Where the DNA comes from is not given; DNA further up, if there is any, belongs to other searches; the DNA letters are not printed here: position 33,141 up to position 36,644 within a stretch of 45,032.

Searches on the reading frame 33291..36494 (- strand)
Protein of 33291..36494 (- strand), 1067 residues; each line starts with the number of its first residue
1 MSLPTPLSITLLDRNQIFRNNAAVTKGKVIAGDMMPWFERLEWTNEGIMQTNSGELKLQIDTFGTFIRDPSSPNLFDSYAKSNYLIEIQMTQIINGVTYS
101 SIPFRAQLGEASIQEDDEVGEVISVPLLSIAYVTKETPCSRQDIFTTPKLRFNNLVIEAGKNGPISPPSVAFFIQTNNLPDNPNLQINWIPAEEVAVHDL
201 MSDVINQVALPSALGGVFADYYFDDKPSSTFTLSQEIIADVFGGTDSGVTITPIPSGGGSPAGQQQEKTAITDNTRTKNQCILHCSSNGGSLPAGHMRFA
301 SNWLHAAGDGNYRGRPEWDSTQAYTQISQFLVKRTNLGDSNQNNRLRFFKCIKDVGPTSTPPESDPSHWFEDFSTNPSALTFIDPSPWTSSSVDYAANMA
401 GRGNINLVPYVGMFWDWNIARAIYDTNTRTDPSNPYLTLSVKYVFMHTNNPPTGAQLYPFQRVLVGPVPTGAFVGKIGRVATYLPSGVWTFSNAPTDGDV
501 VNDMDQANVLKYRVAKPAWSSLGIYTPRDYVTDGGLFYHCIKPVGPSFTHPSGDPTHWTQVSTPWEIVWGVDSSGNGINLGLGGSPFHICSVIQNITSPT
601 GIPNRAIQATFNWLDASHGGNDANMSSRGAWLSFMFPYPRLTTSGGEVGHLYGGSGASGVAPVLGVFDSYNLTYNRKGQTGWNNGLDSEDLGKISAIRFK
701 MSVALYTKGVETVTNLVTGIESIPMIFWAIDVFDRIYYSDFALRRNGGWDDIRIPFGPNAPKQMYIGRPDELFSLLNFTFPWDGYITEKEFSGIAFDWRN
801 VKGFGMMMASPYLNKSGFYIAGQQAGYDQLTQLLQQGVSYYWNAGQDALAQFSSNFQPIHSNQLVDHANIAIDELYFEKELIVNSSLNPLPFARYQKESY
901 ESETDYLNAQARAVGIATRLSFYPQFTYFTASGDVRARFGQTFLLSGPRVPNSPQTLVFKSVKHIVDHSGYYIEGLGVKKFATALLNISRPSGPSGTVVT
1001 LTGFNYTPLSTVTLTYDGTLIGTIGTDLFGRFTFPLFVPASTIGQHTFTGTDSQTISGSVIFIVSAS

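Call 20: search_protein_families(library=pfam, proteins=[window:33291-36494:-], max_evalue=0.01)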
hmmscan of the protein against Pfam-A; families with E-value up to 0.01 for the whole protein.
window:33291-36494:- (1067 aa): 0 families

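Call 21: search_protein_families(library=phrogs, proteins=[window:33291-36494:-], max_evalue=0.01)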
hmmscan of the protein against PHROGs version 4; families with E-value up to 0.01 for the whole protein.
window:33291-36494:- (1067 aa): 1 family
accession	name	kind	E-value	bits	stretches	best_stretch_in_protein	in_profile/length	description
phrog_35360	-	tail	0.0084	16.4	0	460-513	54-105/260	tail fiber protein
